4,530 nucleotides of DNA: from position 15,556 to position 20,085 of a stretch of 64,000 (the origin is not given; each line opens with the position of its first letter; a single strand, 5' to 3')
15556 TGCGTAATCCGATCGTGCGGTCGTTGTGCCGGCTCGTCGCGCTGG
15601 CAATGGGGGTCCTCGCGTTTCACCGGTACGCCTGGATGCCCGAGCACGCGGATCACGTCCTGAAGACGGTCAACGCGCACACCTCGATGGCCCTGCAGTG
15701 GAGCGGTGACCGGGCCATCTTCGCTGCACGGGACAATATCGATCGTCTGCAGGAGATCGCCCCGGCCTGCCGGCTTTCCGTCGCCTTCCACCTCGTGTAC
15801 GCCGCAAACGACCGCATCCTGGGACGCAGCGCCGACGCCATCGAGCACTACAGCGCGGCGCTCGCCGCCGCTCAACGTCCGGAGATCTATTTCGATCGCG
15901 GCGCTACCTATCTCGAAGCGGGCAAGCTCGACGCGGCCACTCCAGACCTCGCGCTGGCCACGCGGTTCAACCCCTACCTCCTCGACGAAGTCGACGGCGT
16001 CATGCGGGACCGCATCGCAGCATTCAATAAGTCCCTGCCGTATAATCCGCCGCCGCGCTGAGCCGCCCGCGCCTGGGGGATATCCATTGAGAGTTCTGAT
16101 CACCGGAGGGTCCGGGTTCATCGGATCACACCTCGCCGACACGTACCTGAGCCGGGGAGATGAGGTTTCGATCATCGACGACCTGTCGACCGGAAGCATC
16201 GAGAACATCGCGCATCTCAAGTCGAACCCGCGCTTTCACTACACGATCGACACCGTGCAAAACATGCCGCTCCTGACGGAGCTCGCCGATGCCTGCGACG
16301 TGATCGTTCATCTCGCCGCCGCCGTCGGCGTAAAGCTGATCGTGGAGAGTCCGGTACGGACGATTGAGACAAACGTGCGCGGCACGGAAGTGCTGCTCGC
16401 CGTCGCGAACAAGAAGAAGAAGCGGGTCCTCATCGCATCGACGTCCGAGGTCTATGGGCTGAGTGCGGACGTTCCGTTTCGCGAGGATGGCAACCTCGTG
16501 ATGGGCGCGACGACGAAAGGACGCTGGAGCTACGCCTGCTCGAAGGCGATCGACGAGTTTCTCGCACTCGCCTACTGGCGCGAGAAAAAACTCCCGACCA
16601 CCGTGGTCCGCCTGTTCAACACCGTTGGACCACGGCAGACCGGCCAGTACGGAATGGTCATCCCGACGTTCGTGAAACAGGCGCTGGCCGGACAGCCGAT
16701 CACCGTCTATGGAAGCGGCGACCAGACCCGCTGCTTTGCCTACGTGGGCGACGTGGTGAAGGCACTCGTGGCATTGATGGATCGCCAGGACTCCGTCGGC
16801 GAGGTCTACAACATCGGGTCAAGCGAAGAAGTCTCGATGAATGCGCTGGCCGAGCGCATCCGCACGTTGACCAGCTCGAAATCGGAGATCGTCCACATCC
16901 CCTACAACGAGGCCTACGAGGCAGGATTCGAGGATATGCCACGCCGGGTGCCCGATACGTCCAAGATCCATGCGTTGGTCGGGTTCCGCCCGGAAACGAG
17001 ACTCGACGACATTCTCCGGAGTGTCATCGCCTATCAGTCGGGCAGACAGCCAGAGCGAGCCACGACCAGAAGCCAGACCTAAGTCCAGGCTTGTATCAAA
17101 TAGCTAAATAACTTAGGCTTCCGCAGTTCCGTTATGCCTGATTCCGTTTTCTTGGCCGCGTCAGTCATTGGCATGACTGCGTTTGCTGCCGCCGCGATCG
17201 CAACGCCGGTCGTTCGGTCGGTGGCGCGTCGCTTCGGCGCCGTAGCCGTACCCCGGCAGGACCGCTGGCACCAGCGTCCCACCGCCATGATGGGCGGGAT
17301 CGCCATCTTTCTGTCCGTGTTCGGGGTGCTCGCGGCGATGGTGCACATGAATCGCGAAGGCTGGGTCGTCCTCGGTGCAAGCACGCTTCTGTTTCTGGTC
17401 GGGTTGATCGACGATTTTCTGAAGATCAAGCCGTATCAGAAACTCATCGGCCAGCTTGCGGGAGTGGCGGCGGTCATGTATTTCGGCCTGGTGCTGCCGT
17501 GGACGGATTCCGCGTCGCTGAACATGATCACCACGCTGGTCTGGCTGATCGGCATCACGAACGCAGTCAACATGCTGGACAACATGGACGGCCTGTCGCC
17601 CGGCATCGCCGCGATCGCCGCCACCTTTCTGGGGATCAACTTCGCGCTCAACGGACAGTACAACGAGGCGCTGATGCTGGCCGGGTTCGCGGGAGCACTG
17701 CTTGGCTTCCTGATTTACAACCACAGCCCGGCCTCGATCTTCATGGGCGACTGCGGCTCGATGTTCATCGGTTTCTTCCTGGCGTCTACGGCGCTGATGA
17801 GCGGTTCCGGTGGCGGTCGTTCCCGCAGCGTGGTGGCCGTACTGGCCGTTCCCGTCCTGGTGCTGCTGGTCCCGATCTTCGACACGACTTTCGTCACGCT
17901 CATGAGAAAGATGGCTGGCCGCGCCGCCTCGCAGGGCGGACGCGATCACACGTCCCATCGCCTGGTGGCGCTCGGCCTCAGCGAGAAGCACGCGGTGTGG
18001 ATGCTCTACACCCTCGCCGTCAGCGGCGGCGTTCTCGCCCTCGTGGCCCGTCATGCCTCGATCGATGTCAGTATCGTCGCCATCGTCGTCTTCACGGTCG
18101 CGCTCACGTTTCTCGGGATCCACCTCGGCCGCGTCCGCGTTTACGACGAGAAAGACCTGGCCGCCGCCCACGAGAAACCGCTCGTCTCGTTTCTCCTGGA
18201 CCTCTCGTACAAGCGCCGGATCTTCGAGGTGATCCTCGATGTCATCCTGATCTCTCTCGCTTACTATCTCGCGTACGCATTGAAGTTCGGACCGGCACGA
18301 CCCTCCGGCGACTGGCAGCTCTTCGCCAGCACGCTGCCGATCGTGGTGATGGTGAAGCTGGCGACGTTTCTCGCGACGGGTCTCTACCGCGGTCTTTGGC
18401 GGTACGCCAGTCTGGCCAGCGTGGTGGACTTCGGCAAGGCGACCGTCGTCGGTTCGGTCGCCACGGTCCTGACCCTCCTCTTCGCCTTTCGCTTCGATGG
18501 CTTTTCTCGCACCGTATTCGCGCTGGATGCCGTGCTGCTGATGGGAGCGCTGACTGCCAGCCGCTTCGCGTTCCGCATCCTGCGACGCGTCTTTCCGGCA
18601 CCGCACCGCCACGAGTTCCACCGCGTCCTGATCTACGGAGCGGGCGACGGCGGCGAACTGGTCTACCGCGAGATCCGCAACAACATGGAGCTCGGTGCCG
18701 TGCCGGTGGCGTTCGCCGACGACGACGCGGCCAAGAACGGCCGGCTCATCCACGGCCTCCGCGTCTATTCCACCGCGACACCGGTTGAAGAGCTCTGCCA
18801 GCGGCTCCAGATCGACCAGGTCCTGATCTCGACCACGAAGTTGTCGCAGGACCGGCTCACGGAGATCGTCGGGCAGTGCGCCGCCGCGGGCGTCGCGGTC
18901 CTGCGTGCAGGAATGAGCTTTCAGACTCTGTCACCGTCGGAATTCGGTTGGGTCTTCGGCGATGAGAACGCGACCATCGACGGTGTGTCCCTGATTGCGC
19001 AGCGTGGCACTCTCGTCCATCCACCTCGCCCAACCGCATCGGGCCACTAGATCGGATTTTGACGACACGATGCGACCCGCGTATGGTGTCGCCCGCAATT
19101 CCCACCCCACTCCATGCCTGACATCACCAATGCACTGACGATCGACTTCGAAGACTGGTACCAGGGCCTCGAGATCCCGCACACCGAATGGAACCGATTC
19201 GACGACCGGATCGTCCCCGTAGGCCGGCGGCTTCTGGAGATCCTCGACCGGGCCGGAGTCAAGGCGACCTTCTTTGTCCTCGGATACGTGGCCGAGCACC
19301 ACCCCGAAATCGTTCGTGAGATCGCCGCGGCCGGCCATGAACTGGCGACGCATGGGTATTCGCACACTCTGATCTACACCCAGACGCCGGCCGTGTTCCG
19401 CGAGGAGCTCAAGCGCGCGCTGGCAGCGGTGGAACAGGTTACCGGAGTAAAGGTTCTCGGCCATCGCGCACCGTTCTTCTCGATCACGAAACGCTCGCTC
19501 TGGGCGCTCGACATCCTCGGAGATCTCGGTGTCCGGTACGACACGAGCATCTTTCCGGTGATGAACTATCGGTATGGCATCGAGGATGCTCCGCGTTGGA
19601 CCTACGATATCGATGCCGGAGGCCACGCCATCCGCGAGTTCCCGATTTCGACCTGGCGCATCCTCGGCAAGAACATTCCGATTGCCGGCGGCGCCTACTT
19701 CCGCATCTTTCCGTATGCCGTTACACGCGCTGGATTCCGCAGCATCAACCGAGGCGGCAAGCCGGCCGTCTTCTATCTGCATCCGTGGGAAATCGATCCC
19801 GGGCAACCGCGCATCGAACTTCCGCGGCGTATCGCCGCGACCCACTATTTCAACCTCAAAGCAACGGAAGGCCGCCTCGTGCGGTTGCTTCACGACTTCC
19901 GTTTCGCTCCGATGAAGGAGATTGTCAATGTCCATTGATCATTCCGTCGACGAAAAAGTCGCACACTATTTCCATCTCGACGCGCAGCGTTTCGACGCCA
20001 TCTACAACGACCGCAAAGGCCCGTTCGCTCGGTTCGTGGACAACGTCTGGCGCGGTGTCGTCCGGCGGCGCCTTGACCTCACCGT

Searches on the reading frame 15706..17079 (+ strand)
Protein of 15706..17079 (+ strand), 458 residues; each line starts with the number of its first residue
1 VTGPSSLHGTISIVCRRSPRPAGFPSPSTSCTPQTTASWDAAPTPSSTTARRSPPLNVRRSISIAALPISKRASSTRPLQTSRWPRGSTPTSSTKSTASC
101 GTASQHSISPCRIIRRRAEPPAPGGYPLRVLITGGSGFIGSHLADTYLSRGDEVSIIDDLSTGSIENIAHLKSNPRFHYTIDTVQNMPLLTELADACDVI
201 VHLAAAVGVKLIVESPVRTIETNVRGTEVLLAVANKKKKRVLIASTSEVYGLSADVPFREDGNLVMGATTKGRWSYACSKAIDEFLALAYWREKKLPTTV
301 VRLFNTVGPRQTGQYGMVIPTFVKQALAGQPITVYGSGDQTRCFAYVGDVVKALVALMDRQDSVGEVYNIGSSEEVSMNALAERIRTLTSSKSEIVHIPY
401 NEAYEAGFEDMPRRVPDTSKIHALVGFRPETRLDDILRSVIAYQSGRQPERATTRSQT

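Call 26: search_protein_families(library=pfam, proteins=[window:15706-17079:+], max_evalue=0.00001)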
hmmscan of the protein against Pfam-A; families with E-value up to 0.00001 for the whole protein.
window:15706-17079:+ (458 aa): 6 families
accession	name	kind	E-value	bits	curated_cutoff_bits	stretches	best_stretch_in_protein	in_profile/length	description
PF16363.11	GDP_Man_Dehyd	-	1.5e-59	202.5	27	1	131-439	1-331/332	GDP-mannose 4,6 dehydratase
PF01370.27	Epimerase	-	5.6e-53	180.3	20.9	1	130-371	1-240/240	NAD dependent epimerase/dehydratase family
PF02719.21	Polysacc_synt_2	-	2.7e-17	63.4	20.2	1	130-246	1-128/293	Polysaccharide biosynthesis protein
PF01073.25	3Beta_HSD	-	2.5e-13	50.1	22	1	131-355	1-226/280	3-beta hydroxysteroid dehydrogenase/isomerase family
PF07993.18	NAD_binding_4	-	9.3e-13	48.3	20.1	1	191-315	83-216/258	Male sterility protein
PF04321.23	RmlD_sub_bind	-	8.7e-10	38.6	27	1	129-399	2-242/287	RmlD substrate binding domain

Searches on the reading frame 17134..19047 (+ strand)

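Call 26: search_protein_families(library=pfam, proteins=[window:17134-19047:+], max_evalue=0.00001)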
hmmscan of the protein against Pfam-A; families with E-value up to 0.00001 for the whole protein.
window:17134-19047:+ (638 aa): 2 families
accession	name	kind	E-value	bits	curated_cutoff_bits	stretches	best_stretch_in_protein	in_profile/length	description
PF00953.26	Glycos_transf_4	-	3.4e-33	115.3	27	1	77-223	2-159/160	Glycosyl transferase family 4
PF13727.12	CoA_binding_3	-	1.1e-13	52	25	1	415-589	3-171/175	CoA-binding domain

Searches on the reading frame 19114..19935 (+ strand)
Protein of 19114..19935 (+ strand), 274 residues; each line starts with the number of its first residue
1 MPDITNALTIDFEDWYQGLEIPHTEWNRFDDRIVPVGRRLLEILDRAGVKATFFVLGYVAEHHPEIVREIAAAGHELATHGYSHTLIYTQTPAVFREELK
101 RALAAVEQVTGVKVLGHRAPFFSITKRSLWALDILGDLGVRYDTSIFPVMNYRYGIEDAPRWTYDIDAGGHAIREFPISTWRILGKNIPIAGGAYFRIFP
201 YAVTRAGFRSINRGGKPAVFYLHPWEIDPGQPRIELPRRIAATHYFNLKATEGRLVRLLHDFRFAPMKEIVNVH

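Call 26: search_protein_families(library=pfam, proteins=[window:19114-19935:+], max_evalue=0.00001)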
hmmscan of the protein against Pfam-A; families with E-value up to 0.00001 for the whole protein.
window:19114-19935:+ (274 aa): 2 families
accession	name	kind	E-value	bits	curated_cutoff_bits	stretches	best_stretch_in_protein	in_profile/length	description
PF11959.13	DUF3473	-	5.2e-45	153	29.6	1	145-271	2-129/130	Domain of unknown function (DUF3473)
PF01522.26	Polysacc_deac_1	-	6.9e-23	81.4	23.1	1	29-133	13-117/124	Polysaccharide deacetylase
